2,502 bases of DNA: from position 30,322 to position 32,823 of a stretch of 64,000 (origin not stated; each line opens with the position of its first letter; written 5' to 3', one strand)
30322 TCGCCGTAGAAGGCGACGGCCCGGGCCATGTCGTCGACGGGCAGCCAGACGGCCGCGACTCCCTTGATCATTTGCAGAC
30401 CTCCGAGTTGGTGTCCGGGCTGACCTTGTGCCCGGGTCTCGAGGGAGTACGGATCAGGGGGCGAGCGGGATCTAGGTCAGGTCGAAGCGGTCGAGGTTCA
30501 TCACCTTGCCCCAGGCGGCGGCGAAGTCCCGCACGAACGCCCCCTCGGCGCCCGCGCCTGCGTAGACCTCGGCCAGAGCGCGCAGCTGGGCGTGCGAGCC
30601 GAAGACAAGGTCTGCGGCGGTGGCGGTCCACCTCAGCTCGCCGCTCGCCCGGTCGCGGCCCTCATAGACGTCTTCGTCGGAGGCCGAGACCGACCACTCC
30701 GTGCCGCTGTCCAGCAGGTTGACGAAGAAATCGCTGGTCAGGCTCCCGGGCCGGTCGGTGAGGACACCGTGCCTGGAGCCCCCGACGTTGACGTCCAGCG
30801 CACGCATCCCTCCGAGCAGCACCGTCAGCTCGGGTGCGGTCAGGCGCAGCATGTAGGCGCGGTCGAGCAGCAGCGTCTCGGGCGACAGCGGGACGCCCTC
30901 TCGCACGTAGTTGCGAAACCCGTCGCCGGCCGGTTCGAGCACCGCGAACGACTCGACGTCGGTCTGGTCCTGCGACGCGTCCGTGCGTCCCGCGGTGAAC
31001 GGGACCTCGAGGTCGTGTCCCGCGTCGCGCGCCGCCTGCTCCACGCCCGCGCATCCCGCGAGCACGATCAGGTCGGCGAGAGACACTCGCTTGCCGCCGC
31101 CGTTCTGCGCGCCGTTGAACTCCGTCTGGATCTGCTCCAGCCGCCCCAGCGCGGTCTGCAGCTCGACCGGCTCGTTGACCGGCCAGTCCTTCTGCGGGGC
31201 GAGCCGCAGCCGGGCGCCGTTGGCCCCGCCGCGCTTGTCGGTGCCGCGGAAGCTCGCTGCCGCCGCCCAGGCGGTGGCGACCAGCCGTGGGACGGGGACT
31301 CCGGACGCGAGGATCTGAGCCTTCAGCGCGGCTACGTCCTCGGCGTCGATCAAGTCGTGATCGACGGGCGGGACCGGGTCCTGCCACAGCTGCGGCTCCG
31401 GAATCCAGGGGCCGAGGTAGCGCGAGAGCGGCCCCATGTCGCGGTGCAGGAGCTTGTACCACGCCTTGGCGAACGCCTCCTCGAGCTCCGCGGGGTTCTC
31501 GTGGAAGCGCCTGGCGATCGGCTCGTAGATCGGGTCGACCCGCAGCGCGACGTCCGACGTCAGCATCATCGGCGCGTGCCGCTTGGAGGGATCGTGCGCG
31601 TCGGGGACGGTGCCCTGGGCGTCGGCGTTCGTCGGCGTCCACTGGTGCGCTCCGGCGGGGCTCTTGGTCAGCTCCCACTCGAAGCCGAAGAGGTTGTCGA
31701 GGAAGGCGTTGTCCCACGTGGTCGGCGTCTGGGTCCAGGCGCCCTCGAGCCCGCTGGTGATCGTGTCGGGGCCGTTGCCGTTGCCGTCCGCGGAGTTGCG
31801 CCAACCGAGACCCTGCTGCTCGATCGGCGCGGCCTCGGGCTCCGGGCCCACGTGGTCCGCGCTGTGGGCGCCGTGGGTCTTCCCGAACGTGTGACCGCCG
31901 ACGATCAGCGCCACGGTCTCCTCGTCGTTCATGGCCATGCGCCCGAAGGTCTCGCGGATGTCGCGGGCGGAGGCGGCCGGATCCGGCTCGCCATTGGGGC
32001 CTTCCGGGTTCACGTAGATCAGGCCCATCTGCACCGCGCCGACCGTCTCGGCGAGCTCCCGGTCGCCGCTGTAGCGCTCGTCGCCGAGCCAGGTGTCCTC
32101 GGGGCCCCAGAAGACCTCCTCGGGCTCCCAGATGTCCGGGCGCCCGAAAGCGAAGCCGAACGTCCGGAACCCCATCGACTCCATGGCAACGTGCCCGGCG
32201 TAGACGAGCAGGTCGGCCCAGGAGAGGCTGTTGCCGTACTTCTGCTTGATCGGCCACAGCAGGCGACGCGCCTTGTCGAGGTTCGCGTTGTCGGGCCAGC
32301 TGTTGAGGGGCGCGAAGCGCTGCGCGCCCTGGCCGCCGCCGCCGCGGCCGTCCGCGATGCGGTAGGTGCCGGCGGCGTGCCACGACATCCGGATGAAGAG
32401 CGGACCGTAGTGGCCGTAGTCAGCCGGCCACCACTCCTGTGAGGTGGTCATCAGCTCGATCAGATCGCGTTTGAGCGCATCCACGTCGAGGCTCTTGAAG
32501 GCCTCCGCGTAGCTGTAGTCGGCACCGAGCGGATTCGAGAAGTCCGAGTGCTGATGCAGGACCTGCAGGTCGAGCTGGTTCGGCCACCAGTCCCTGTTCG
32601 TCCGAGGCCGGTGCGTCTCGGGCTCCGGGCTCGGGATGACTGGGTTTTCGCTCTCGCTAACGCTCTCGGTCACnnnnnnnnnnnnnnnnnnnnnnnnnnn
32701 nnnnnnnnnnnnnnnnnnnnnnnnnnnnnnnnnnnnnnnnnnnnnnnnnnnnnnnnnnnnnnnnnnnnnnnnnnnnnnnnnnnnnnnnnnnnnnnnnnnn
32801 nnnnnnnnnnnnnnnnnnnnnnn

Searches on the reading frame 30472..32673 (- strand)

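Call 11: search_protein_families(library=pfam, proteins=[window:30472-32673:-], max_evalue=0.01)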
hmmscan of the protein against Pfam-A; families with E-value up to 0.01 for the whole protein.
window:30472-32673:- (733 aa): 1 family
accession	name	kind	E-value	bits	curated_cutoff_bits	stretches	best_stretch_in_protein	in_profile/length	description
PF00141.28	peroxidase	-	5.9e-70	236.2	27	2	84-393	10-237/237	Peroxidase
